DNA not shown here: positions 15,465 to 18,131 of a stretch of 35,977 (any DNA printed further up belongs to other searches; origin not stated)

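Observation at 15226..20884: Compact GDP-deoxyhexose tailoring module built from duplicated parts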

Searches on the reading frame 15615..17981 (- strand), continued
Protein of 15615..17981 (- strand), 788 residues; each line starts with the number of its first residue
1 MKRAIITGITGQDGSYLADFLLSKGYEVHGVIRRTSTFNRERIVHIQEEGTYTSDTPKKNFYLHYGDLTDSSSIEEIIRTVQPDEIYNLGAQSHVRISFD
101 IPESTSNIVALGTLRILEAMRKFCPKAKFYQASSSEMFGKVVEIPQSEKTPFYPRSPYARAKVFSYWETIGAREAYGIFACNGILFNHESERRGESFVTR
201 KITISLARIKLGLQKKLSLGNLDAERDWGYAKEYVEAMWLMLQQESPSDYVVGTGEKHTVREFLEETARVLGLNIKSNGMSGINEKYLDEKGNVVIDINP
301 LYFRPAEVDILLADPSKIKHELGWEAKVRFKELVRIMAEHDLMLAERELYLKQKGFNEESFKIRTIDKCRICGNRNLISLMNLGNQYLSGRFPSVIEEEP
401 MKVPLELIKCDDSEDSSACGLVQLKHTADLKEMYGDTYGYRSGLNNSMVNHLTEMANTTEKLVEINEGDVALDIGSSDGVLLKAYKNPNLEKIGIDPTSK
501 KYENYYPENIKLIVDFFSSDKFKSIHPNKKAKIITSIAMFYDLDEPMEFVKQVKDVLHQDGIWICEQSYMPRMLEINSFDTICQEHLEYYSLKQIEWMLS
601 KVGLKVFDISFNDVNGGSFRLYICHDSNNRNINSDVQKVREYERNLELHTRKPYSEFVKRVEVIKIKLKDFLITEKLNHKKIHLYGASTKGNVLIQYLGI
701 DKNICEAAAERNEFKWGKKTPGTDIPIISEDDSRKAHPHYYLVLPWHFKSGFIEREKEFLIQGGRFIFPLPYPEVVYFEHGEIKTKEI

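Call 60: find_encoding_contigs(protein=P0003, flank=10000, max_places=1)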
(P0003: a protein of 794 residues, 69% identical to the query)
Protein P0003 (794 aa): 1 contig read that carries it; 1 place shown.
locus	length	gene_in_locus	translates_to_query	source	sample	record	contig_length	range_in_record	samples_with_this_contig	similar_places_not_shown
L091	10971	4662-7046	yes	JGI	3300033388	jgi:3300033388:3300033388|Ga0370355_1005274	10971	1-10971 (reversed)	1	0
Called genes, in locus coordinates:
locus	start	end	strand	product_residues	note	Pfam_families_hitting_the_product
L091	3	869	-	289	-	?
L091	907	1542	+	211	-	-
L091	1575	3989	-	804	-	PF00483:NTP_transferase (faint), PF12804:NTP_transf_3 (faint)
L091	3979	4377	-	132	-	-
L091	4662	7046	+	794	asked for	PF01370:Epimerase, PF04321:RmlD_sub_bind (weak), PF16363:GDP_Man_Dehyd, PF08421:Methyltransf_13, PF13489:Methyltransf_23, PF08484:Methyltransf_14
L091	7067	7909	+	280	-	PF01073:3Beta_HSD, PF01370:Epimerase, PF04321:RmlD_sub_bind, PF16363:GDP_Man_Dehyd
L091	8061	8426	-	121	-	-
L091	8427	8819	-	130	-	-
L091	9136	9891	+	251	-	-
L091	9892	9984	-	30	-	-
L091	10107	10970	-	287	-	?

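Call 61: find_encoding_contigs(protein=P0005, flank=10000, max_places=1)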
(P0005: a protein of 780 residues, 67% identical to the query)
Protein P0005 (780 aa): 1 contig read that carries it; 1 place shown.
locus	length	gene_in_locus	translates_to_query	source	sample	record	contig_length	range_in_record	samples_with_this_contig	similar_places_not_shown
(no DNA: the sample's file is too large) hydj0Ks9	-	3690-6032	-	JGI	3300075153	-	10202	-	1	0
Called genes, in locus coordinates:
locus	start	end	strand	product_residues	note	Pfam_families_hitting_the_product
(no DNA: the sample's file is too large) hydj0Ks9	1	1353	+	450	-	?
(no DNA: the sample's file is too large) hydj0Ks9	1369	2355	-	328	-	PF00535:Glycos_transf_2, PF13641:Glyco_tranf_2_3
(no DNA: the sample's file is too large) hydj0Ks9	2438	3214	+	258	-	PF02475:TRM5-TYW2_MTfase (weak), PF05575:V_cholerae_RfbT, PF05050:Methyltransf_21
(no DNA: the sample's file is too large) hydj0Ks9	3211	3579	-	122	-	-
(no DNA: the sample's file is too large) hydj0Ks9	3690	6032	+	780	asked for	PF01370:Epimerase, PF04321:RmlD_sub_bind (weak), PF16363:GDP_Man_Dehyd, PF08421:Methyltransf_13, PF13489:Methyltransf_23, PF08484:Methyltransf_14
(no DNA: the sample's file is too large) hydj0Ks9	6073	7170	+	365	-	PF01041:DegT_DnrJ_EryC1, PF00155:Aminotran_1_2 (weak), PF01053:Cys_Met_Meta_PP (weak), PF00266:Aminotran_5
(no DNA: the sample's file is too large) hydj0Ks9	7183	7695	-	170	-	-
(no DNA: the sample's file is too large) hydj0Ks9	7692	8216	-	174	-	PF08241:Methyltransf_11 (faint)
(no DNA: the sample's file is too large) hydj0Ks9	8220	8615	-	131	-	-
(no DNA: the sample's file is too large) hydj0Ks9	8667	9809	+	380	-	PF01075:Glyco_transf_9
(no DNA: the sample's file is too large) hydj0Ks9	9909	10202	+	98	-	?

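Call 71: list_cluster_members(proteins=[window:15615-17981:-, window:18067-18720:-, window:18761-19735:-, window:20177-20884:+, window:15226-15618:+])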
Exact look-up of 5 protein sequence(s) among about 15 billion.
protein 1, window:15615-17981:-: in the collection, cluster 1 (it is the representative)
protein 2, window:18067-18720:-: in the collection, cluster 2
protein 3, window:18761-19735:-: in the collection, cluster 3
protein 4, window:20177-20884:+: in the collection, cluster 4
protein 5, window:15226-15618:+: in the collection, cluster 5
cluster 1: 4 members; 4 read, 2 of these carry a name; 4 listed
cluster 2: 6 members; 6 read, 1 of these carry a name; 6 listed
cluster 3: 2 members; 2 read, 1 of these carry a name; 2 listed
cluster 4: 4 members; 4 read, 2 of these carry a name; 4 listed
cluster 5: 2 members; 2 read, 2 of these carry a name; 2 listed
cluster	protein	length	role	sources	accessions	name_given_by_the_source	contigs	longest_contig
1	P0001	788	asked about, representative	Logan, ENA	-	-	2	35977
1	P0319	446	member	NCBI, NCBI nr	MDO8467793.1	MAG: class I SAM-dependent methyltransferase [Nanoarchaeota archaeon] | class I SAM-dependent methyltransferase [Nanoarchaeota archaeon]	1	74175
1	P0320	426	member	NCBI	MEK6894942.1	MAG: class I SAM-dependent methyltransferase [Nanoarchaeota archaeon]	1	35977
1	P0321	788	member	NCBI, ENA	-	-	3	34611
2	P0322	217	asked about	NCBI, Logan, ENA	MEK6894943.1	MAG: hypothetical protein AABX48_00295 [Nanoarchaeota archaeon]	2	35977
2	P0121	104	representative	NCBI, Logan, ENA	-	-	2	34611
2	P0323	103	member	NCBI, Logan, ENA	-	-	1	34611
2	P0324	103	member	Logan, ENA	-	-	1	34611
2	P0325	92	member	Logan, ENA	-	-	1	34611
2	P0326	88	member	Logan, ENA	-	-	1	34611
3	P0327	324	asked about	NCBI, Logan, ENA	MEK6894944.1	MAG: GDP-mannose 4,6-dehydratase [Nanoarchaeota archaeon]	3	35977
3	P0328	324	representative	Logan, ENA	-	-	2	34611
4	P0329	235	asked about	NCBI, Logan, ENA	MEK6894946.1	MAG: hypothetical protein AABX48_00310 [Nanoarchaeota archaeon]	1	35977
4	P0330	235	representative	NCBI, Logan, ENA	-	-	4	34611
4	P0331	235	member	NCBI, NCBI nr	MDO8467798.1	MAG: hypothetical protein Q7S56_02525 [Nanoarchaeota archaeon] | hypothetical protein [Nanoarchaeota archaeon]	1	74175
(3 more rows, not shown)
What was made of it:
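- NCBI names D as GDP-mannose 4,6-dehydratase (call 71).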

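Call 73: search_solved_structures(query=L017:12349-13359:+, max_evalue=1e-10, show_alignments=0)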
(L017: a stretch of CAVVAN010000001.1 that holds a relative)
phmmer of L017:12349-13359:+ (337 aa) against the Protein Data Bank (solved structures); distinct sequences matched with E-value up to 1e-10: 17.
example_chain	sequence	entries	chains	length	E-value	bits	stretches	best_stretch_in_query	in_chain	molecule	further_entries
1rpn_A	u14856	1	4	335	9.5e-65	222.1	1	4-323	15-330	GDP-mannose 4,6-dehydratase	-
1n7g_A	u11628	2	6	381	8.3e-62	212.4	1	4-323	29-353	GDP-D-mannose-4,6-dehydratase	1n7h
7kf3_A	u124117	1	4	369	1.1e-55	192.3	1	4-272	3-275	GDP-mannose 4,6-dehydratase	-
2z1m_A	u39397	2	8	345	1.3e-55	192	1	4-273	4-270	GDP-D-mannose dehydratase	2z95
1db3_A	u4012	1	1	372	4.7e-55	190.2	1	4-270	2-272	GDP-MANNOSE 4,6-DEHYDRATASE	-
5in4_A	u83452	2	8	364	9.5e-55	189.2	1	3-270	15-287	GDP-mannose 4,6 dehydratase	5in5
6gpj_A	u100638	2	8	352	1.2e-54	188.9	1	6-270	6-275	GDP-mannose 4,6 dehydratase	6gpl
1t2a_A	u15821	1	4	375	1.4e-54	188.7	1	6-270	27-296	GDP-mannose 4,6 dehydratase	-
5uzh_A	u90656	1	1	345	1.4e-54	188.7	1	4-322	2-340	NafoA.00085.b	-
6q94_B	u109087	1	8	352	2.3e-54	188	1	6-270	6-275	GDP-mannose 4,6 dehydratase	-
6gpk_A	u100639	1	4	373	3.7e-54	187.3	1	6-270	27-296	GDP-mannose 4,6 dehydratase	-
2pk3_A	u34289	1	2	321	5.2e-25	91.5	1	2-270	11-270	GDP-6-deoxy-D-lyxo-4-hexulose reductase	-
7us5_A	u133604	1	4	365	1.8e-23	86.5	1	4-241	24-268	GDP-D-GLYCERO-D-MANNO-HEPTOSE 4,6-DEHYDRATASE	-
6x3b_A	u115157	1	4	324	1.9e-19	73.2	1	74-271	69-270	GDP-6-deoxy-D-mannose reductase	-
7ys8_A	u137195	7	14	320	7e-14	54.9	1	5-243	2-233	UDP-glucose 4-epimerase | UDP-glucose 4-epimerase along with EC 5.1.3.2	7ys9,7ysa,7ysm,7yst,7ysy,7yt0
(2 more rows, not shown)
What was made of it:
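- The second SDR of the bacterial cassette is also GMD-clade (call 73).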
